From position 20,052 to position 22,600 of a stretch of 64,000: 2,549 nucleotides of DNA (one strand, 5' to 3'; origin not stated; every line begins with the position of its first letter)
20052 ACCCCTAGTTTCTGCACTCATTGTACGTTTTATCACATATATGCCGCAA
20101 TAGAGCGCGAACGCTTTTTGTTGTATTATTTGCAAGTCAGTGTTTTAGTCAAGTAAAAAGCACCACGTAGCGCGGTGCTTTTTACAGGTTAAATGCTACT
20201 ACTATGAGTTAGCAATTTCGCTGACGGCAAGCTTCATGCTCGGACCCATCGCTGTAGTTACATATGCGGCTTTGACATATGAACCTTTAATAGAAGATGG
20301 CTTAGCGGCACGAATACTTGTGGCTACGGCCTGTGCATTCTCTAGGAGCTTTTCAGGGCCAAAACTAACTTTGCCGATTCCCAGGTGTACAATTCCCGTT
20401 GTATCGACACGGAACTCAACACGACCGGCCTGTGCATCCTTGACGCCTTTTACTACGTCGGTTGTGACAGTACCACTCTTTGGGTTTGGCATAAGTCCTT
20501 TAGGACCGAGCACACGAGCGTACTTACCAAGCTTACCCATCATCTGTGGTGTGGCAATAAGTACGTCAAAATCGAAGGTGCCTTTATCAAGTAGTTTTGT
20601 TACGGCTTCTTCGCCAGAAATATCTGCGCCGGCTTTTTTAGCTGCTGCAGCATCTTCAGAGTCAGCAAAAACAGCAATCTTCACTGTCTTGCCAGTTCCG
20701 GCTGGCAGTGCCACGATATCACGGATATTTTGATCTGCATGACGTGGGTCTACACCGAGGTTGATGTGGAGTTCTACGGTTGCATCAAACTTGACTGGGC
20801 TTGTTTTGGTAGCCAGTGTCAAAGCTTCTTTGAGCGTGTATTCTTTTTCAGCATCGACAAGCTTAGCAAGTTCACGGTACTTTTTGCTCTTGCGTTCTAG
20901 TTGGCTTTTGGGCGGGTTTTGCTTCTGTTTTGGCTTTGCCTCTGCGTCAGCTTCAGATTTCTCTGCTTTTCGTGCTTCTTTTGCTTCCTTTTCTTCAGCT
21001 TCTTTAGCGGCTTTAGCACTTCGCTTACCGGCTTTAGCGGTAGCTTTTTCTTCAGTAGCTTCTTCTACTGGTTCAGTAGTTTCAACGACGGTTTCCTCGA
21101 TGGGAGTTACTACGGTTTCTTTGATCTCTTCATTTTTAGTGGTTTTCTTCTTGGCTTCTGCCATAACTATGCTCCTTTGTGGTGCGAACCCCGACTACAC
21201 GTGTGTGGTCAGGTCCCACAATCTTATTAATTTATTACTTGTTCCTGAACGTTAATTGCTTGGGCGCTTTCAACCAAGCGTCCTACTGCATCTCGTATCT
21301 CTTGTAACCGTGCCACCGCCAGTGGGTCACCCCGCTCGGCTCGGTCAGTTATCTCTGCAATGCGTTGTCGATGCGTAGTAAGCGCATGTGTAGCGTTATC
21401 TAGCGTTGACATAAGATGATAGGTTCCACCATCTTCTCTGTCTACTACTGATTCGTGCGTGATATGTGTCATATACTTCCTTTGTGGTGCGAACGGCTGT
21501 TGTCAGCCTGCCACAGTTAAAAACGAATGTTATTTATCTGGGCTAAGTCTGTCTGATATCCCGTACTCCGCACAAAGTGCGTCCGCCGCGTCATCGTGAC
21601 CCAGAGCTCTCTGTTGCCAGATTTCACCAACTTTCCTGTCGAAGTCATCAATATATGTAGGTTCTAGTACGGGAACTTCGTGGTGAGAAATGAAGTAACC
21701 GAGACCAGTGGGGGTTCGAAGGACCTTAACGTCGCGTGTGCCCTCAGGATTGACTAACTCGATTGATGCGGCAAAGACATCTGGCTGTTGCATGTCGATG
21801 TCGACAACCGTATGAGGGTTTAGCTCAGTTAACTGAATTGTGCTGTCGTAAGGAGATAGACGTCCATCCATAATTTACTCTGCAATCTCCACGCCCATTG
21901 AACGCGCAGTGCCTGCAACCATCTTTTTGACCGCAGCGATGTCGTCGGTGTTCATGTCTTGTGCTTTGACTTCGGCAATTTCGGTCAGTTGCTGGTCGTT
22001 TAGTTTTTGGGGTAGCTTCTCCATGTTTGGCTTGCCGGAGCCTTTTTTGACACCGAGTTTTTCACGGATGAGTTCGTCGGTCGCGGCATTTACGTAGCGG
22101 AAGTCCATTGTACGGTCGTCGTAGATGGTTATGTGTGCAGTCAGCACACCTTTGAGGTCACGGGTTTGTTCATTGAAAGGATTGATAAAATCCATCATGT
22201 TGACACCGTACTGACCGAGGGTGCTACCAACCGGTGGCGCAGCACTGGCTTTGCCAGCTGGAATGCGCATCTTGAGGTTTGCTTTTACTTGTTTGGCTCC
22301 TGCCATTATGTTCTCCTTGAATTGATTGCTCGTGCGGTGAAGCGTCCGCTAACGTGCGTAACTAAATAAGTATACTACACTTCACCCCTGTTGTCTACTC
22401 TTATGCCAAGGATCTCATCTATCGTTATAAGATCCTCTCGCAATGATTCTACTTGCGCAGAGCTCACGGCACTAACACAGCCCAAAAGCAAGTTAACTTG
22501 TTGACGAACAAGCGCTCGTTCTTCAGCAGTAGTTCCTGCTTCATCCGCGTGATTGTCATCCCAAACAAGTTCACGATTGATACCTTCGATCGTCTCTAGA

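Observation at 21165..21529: The rplA leader and Shine-Dalgarno region is duplicated in front of an inserted 81-aa ORF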

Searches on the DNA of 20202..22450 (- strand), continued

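Call 60: search_with_rna_model(model_id=R2, sources=[L090, L091, L092, L093, L094, L095, L096, L097, L098, L099, L100, L101, L102, L103, L104, L105, L106, L107, L108, L109, L110, L111, L112, L113, L114, L115, L116, L117, L118, L119, L120, L121, L122, L123, L124, L125, L126, L127, L128, L129, L130, L131, L132, L133, L134, L135, L136, L137, L138, L139, L140, L141, L142, L143, L144, L145, L146, L147, L148, L149, L150, L151, L152, L153, L154, L155, L156, L157, L158, L159, L160, L161, L162, L163, L164, L165, L166, L167, L168, L169], max_evalue=0.01)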
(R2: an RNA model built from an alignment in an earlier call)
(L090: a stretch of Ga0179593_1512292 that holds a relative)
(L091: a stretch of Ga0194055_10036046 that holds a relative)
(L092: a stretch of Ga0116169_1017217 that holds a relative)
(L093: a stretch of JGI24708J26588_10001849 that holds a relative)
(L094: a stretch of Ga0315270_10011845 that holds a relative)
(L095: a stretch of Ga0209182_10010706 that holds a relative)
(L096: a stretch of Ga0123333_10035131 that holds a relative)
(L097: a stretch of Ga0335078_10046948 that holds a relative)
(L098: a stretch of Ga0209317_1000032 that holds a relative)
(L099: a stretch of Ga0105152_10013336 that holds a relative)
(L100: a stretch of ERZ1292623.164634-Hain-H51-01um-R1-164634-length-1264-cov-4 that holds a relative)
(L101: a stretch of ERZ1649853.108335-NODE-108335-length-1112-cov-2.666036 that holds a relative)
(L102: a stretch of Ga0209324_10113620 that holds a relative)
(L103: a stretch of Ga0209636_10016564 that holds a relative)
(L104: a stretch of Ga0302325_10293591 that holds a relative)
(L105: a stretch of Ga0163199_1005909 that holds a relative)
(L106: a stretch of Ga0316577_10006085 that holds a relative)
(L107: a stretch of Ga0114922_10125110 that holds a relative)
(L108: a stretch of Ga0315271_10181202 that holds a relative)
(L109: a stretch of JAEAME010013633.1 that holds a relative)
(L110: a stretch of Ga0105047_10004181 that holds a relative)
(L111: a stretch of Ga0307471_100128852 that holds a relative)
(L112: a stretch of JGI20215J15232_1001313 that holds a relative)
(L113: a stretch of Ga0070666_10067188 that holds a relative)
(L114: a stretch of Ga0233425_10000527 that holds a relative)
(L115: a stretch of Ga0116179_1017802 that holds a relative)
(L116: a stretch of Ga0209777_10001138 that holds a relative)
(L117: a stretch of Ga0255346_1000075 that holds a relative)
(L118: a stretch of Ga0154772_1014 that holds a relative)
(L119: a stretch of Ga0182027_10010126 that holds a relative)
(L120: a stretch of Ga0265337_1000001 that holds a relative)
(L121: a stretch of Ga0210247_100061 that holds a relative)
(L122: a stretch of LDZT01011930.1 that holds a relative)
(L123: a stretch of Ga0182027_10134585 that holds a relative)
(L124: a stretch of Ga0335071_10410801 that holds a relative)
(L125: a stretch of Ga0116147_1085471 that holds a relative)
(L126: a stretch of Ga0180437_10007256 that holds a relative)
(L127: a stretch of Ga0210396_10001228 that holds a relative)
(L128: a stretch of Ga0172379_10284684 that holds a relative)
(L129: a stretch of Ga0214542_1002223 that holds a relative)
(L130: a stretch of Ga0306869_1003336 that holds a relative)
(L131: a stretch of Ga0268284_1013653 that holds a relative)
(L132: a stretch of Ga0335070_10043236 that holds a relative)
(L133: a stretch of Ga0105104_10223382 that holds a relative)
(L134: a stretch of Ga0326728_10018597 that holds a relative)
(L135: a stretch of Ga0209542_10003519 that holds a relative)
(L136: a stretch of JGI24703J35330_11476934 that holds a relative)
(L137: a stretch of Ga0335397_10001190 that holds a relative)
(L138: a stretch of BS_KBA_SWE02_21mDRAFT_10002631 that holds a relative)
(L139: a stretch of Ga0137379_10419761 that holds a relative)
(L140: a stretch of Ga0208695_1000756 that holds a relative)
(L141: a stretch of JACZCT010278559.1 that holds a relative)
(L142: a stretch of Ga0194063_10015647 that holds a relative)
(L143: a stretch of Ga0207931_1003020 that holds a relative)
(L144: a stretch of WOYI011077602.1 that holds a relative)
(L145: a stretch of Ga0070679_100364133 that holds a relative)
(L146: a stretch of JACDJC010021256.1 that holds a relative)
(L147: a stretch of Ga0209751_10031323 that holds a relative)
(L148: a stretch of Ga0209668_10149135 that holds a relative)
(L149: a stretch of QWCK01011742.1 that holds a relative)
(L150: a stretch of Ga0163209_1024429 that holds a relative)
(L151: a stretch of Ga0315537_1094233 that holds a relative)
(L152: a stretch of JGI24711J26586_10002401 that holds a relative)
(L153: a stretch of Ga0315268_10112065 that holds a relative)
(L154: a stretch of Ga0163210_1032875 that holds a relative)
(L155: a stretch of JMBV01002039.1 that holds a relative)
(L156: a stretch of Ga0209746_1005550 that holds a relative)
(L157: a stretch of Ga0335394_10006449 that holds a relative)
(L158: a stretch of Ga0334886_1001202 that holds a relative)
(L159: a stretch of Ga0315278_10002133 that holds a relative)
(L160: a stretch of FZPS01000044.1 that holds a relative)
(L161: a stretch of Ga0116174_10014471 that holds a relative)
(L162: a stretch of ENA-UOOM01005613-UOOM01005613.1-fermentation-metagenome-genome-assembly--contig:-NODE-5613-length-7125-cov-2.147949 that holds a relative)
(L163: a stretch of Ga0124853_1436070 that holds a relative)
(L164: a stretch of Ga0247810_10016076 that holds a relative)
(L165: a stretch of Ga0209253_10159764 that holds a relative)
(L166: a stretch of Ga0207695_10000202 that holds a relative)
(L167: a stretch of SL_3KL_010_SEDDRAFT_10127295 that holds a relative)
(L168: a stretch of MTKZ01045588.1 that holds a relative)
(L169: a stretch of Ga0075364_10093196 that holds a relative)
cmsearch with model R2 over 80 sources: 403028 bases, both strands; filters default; matches with E-value up to 0.01: 102.
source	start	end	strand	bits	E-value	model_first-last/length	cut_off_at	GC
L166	2739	2786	+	47.6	4.1e-10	1-49/49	no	0.52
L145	967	1014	-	45.3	1.8e-09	1-49/49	no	0.52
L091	2301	2350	-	43.9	4.6e-09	1-49/49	no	0.48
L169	322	371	-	43.7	5.1e-09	1-49/49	no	0.5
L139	238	285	-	42.9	8.9e-09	1-49/49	no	0.54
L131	1902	1954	+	41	3e-08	1-49/49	no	0.55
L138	535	587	+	41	3e-08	1-49/49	no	0.57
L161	2587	2635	+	40.7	3.6e-08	1-49/49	no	0.49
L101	22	70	+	40.7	3.7e-08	1-49/49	no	0.51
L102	871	926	-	40.2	5e-08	1-49/49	no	0.59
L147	1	56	-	40.2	5e-08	1-49/49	no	0.59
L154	1525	1577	+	40.1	5.5e-08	1-49/49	no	0.57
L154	1045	1100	+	40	5.8e-08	1-49/49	no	0.45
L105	4936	4991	-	39.7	7.1e-08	1-49/49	no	0.46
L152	8790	8837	+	39.4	8.3e-08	1-49/49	no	0.48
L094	4311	4363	+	39.3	9.1e-08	1-49/49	no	0.57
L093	10058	10105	+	39.2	9.8e-08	1-49/49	no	0.48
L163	1221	1272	-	39.1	1e-07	1-49/49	no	0.46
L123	1943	1994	+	38.8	1.2e-07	1-49/49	no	0.48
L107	1175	1230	-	38.6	1.4e-07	1-49/49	no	0.52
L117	884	932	+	38.6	1.4e-07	1-49/49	no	0.49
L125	896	944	-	38.6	1.4e-07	1-49/49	no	0.49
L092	1758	1805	+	38.4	1.6e-07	1-49/49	no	0.46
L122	2201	2252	+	38.4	1.6e-07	1-49/49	no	0.56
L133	627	678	+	38.1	1.9e-07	1-49/49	no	0.58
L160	2834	2881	+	37.7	2.5e-07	1-49/49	no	0.5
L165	988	1043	+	37.7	2.6e-07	1-49/49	no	0.54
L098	106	158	-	37.6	2.7e-07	1-49/49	no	0.57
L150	1179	1233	-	37.3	3.2e-07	1-49/49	no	0.58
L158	620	669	-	37.2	3.6e-07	1-49/49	no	0.52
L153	856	906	-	36.8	4.4e-07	1-49/49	no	0.51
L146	2432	2495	-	36.8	4.5e-07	1-49/49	no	0.52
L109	1780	1830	-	36.4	5.8e-07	1-49/49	no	0.47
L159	4855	4910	-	35.9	8.1e-07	1-49/49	no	0.45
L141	3843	3889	-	35.7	9.2e-07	1-49/49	no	0.53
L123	1460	1516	+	35.6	9.9e-07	1-49/49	no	0.51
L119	1941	1992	+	35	1.4e-06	1-49/49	no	0.65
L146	2922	2970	-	34.8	1.7e-06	1-49/49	no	0.51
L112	2210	2261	+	34.7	1.8e-06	1-49/49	no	0.63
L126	3424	3475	+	34.7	1.8e-06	1-49/49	no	0.56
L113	899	951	+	34.6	1.9e-06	1-49/49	no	0.55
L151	1393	1444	-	34.4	2.1e-06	1-49/49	no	0.52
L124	29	81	+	34.2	2.4e-06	1-49/49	no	0.49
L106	6039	6092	-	34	2.7e-06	1-49/49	no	0.56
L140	684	738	-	33.7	3.3e-06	1-49/49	no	0.6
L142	1683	1734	-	33.6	3.6e-06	1-49/49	no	0.56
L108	354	411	+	33.5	3.9e-06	1-49/49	no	0.57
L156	2020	2072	+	33.3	4.5e-06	1-49/49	no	0.53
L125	406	456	-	33.1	4.9e-06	1-49/49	no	0.49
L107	658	710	-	32.9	5.7e-06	1-49/49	no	0.51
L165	1471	1524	+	32.7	6.4e-06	1-49/49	no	0.57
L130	4976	5043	-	32.6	6.9e-06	1-49/49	no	0.44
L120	6970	7018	-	32.5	7.1e-06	1-49/49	no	0.57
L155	461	511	-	32.4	7.8e-06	1-49/49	no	0.51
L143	2639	2696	-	32.2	8.6e-06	1-49/49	no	0.59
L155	954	1003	-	32.1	9.6e-06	1-49/49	no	0.48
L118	1049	1101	+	32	1e-05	1-49/49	no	0.57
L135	2842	2887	-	31.9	1.1e-05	1-49/49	no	0.52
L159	4378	4429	-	31.8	1.2e-05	1-49/49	no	0.56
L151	913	965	-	31.7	1.2e-05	1-49/49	no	0.51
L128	201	253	-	31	1.9e-05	1-49/49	no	0.53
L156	1537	1593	+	31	1.9e-05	1-49/49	no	0.51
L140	200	249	-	30.8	2.2e-05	1-49/49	no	0.58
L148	1007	1064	+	30.6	2.5e-05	1-49/49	no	0.59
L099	1176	1233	-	30.5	2.6e-05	1-49/49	no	0.6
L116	1378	1435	+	30.5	2.7e-05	1-49/49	no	0.59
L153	1332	1386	-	30.5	2.7e-05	1-49/49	no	0.51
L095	749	806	-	30.5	2.7e-05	1-49/49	no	0.6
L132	2960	3014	-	30.5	2.7e-05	1-49/49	no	0.58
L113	412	458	+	30.5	2.7e-05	1-49/49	no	0.57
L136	34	101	-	30.2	3.1e-05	1-49/49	no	0.31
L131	1422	1476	+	30.2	3.3e-05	1-49/49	no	0.49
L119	1458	1511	+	29.8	4.2e-05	1-49/49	no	0.54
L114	1957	2008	+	29.6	4.7e-05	1-49/49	no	0.63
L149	3484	3531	-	29.6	4.9e-05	1-49/49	no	0.54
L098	584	638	-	29.1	6.5e-05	1-49/49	no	0.53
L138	55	109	+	28.8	8.1e-05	1-49/49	no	0.51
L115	2773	2822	+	28.6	9.1e-05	1-49/49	no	0.54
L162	5370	5418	-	28.5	9.5e-05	1-49/49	no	0.47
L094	3831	3885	+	28.4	0.0001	1-49/49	no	0.51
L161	3073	3121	+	28.3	0.00011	1-49/49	no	0.53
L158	135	190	-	27.8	0.00015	1-49/49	no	0.52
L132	3440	3496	-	27.7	0.00016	1-49/49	no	0.53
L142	2161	2218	-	27.6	0.00017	1-49/49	no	0.48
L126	2913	2966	+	27.6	0.00017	1-49/49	no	0.59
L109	2259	2313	-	26.7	0.00031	1-49/49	no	0.45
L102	388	444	-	26.2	0.00042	1-49/49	no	0.6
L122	2688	2737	+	26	0.00047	1-49/49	no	0.52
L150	698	751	-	25.9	0.00051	1-49/49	no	0.5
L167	870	920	+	25.6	0.00061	1-49/49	no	0.51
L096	1773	1822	+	24.8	0.0011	1-49/49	no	0.64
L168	1533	1582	+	24.8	0.0011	1-49/49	no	0.64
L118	566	621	+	24.2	0.0015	1-49/49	no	0.52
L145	1322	1372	-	24.1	0.0016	1-49/49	no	0.61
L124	516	564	+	24.1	0.0016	3-43/49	no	0.61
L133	143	200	+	24.1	0.0016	1-49/49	no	0.55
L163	1716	1745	-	23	0.0034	4-32/49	no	0.53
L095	1268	1307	-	21.8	0.0074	3-35/49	no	0.57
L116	877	916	+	21.8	0.0074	3-35/49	no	0.57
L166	2255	2305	+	21.6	0.0082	1-49/49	no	0.51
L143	3124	3179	-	21.6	0.0083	1-49/49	no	0.55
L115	2263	2306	+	21.6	0.0085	1-49/49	no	0.36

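Call 70: search_with_rna_model(model_id=R2, source=L210, filters=off, max_evalue=10, show_alignments=2)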
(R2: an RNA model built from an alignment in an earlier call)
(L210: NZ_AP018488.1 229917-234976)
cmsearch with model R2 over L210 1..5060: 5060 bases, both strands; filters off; matches with E-value up to 10: 3.
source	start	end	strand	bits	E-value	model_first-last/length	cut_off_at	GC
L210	4436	4460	-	4.9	5.1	1-49/49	no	0.32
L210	354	379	+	4.6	6.2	1-49/49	no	0.35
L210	767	799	-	4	8.9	1-49/49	no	0.52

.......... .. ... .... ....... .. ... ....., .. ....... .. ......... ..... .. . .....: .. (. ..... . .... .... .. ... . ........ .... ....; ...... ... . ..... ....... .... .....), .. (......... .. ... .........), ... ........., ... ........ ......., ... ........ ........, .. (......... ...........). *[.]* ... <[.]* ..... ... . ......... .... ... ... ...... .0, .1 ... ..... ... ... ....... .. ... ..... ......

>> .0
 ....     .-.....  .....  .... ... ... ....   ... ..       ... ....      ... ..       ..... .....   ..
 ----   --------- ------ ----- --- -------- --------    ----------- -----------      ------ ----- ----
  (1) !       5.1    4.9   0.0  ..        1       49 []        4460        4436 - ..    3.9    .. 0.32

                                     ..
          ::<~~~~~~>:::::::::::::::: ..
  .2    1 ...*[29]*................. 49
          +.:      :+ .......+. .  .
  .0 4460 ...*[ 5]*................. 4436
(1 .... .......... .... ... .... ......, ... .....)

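Call 71: search_with_rna_model(model_id=R2, sources=[window, L081, L082, L084, L089, L145, L128], max_evalue=0.01, make_alignment=true)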
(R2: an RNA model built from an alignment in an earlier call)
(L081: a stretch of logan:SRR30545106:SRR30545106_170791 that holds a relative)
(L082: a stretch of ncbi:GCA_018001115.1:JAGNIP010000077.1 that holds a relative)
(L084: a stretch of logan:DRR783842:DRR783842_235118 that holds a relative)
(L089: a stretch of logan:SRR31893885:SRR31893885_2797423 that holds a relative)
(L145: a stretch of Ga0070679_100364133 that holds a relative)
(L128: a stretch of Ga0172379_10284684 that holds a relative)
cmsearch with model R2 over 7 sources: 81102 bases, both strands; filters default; matches with E-value up to 0.01: 13.
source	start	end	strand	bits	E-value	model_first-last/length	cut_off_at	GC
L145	967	1014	-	45.3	3.7e-10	1-49/49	no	0.52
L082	658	708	+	44.3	7.3e-10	1-49/49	no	0.45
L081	2954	3004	+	40.4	8.8e-09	1-49/49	no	0.43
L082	949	997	+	38.1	3.9e-08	1-49/49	no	0.51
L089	385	435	+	33.8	6.3e-07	1-49/49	no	0.51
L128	201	253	-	31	3.8e-06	1-49/49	no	0.53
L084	2944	3004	+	29.4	1.1e-05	1-49/49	no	0.59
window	21162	21222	-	27.4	3.8e-05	1-49/49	no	0.52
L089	680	740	+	27.4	3.8e-05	1-49/49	no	0.52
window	21467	21517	-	26.6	6.8e-05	1-49/49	no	0.51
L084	3245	3305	+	25.7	0.00011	1-49/49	no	0.59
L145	1322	1372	-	24.1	0.00033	1-49/49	no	0.61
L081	3245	3305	+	23.9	0.00038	1-49/49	no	0.54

Alignment A6: 13 matches aligned to the model, 79 columns, each read 5' to 3' on its own strand. Consensus structure (alignment columns), stored with it:
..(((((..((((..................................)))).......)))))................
